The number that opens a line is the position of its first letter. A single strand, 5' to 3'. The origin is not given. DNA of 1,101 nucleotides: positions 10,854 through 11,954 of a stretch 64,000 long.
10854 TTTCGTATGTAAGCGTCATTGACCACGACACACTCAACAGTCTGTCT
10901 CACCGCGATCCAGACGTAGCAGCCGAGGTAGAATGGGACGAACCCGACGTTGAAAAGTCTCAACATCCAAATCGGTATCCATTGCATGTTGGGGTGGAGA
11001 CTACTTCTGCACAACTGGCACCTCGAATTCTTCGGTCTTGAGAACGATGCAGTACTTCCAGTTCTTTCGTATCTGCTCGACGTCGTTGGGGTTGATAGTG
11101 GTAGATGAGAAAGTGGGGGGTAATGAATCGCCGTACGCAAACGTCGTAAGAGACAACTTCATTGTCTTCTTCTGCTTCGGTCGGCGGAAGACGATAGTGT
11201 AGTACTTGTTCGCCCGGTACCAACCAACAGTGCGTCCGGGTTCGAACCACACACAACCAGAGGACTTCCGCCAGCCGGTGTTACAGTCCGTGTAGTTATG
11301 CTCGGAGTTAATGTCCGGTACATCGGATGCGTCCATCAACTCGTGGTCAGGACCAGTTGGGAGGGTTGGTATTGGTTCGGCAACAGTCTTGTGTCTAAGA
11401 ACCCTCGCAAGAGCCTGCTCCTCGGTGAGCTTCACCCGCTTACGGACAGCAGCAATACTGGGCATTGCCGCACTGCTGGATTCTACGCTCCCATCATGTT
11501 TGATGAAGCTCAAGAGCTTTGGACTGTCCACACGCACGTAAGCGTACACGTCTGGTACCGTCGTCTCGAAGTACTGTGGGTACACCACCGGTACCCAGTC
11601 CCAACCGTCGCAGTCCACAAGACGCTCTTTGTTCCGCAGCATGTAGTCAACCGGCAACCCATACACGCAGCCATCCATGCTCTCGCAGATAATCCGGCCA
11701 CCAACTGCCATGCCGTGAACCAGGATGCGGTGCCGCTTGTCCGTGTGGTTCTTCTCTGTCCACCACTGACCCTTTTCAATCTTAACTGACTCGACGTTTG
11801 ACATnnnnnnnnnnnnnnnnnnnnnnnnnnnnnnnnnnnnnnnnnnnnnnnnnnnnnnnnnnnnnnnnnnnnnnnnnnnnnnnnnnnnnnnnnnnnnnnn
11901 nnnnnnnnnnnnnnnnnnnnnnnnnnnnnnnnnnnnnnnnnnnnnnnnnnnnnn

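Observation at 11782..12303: Phage-encoded ECF-like sigma factor embedded in the early nucleotide-metabolism operon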

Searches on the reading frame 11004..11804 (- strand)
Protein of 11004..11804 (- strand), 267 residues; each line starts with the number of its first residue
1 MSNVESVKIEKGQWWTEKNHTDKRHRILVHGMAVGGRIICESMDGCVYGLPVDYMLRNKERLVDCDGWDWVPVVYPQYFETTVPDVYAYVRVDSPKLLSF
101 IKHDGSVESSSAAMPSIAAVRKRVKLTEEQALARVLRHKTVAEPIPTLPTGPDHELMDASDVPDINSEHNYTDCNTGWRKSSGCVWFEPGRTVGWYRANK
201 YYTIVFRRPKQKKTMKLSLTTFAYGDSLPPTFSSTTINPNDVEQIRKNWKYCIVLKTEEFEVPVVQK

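Call 3: search_protein_families(library=pfam, proteins=[window:11004-11804:-], max_evalue=1)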
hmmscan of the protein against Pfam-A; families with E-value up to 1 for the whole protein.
window:11004-11804:- (267 aa): 0 families

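Call 4: search_protein_families(library=phrogs, proteins=[window:11004-11804:-], max_evalue=0.1)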
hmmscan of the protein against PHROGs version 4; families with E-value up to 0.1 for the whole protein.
window:11004-11804:- (267 aa): 0 families

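Call 77: find_homologous_proteins(query=window:11004-11804:-, max_evalue=0.001)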
Query window:11004-11804:- (267 aa): 3 proteins with E <= 0.001 among 455 candidates.
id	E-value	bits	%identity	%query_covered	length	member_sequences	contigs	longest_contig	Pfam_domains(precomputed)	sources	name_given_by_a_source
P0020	2.4e-184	629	100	100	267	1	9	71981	-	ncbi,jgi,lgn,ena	jgi:hypothetical protein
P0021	6.9e-72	260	44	71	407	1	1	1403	-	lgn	-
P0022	7.1e-72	260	63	73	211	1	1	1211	-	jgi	jgi:hypothetical protein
